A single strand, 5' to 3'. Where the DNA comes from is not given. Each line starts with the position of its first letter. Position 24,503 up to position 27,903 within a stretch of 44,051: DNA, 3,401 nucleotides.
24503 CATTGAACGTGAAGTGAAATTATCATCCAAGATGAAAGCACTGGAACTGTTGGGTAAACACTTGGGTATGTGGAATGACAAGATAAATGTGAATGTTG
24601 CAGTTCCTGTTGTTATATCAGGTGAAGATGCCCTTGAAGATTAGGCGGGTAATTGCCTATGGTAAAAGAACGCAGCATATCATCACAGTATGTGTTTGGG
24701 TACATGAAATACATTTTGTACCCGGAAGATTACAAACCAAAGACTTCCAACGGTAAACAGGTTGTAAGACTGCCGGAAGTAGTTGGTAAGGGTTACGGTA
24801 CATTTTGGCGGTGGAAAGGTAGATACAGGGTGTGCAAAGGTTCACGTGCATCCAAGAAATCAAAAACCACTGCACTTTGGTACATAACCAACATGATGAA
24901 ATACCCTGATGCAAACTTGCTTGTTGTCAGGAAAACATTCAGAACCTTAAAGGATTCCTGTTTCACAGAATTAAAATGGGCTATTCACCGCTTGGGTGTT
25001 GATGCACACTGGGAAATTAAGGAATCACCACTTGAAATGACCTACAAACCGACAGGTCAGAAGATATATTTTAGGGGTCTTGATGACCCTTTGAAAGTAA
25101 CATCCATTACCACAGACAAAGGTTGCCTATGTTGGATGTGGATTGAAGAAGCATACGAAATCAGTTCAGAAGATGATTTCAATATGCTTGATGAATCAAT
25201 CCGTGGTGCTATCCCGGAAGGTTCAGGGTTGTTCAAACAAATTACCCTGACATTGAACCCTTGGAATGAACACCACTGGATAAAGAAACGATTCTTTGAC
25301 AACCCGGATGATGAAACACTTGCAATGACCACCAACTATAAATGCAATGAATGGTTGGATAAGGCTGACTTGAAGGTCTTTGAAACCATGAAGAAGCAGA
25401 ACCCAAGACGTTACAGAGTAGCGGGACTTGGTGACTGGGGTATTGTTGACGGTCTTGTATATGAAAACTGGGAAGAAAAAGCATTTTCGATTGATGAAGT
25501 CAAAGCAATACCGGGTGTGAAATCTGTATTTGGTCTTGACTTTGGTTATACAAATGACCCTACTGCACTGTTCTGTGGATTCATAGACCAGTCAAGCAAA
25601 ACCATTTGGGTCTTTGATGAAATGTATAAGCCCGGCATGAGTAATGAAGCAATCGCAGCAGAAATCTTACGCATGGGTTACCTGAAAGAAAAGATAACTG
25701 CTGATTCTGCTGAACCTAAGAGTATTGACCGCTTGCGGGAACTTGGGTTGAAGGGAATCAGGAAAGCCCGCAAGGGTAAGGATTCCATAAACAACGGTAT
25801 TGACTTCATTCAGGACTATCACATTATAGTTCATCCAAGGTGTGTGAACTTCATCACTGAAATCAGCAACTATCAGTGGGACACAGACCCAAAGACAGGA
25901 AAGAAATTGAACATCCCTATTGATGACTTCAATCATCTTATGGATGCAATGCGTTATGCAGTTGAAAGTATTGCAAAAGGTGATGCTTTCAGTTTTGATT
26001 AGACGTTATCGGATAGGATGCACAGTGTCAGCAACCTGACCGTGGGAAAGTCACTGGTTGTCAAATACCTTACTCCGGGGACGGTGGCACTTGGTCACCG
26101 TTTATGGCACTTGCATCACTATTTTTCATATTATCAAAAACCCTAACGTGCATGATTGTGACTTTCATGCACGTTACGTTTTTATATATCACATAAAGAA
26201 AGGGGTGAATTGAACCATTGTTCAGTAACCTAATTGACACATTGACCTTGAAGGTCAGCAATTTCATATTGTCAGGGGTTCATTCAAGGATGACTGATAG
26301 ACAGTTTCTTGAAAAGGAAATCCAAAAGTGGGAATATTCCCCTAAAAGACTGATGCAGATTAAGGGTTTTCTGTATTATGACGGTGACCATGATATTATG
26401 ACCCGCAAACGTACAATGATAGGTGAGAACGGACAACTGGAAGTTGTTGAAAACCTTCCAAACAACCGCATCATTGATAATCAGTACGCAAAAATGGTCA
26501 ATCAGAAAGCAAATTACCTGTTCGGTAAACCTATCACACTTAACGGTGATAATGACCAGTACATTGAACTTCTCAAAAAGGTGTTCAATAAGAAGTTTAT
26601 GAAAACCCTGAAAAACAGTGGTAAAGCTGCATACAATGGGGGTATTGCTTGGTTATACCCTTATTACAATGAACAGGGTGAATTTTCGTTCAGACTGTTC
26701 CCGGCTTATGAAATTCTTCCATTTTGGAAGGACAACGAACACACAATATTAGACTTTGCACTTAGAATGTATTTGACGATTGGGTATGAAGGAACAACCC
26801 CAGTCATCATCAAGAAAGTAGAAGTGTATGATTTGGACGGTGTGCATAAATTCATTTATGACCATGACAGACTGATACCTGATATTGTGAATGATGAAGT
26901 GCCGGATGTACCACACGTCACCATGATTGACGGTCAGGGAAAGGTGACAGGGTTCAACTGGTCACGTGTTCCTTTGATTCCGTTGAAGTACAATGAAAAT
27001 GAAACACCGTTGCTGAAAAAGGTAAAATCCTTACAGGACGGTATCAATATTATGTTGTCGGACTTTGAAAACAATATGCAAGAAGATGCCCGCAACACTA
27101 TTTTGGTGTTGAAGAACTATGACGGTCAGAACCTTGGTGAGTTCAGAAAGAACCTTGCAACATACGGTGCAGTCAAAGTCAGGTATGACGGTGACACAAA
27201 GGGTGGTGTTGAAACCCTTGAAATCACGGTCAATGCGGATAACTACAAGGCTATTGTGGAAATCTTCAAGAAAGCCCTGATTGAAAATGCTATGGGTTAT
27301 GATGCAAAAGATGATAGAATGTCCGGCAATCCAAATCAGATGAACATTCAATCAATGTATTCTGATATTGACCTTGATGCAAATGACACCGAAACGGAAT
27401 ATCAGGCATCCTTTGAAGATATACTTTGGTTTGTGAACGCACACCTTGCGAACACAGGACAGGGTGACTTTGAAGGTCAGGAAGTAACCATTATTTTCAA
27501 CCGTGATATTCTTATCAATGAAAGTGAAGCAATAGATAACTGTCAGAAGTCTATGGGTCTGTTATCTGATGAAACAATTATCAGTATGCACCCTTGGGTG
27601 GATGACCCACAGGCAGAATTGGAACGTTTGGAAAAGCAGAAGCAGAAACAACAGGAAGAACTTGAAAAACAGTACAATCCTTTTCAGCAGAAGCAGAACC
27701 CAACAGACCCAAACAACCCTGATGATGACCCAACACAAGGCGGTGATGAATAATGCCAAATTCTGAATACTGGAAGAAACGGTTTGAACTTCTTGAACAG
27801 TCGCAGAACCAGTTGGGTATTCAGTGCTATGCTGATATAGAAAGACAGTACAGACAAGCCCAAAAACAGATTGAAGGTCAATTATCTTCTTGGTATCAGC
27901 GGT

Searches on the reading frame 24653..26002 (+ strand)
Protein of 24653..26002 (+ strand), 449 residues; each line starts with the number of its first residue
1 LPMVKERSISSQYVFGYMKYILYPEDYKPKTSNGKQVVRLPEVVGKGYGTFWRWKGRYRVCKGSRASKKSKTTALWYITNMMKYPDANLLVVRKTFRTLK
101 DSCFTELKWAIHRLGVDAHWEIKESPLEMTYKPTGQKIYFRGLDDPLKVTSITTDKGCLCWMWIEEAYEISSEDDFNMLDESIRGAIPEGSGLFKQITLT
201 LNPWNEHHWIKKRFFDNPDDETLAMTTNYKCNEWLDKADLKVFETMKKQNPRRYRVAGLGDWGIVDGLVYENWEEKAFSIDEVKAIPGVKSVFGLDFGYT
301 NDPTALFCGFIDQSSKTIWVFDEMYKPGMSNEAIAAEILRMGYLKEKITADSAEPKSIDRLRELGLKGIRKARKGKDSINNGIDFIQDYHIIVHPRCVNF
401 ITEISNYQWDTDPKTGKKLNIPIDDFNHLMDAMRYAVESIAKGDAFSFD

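Call 11: search_protein_families(library=pfam, proteins=[window:24653-26002:+], max_evalue=0.001)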
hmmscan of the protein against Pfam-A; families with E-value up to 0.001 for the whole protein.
window:24653-26002:+ (449 aa): 2 families
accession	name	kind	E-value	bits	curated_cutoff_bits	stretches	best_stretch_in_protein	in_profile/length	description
PF04466.19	Terminase_3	-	1.9e-54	184.7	23.2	1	57-260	3-200/201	Phage terminase large subunit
PF17288.8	Terminase_3C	-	4.2e-31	108.9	26.7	1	296-438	1-154/155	Terminase RNAseH like domain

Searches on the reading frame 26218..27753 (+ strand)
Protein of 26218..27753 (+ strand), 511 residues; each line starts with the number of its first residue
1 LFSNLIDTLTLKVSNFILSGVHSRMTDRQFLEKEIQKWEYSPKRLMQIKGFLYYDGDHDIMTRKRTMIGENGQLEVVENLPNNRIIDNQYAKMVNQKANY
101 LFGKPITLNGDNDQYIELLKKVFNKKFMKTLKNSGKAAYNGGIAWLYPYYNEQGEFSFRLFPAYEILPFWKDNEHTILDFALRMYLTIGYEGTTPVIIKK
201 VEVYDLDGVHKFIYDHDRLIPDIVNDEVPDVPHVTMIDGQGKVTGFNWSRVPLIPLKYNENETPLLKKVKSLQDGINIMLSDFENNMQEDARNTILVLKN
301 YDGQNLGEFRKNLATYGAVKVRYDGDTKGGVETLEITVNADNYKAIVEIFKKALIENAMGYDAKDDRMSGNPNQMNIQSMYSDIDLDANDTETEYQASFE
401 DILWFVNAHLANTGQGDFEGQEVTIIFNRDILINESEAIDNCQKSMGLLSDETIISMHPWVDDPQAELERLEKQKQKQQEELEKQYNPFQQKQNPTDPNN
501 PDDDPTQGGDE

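Call 11: search_protein_families(library=pfam, proteins=[window:26218-27753:+], max_evalue=0.001)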
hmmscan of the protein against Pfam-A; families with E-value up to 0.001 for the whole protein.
window:26218-27753:+ (511 aa): 1 family
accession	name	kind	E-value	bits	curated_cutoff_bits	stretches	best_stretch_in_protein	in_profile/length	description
PF05133.19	SPP1_portal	-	8.8e-87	292.2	25.5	1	52-480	20-415/416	Phage portal protein, SPP1 Gp6-like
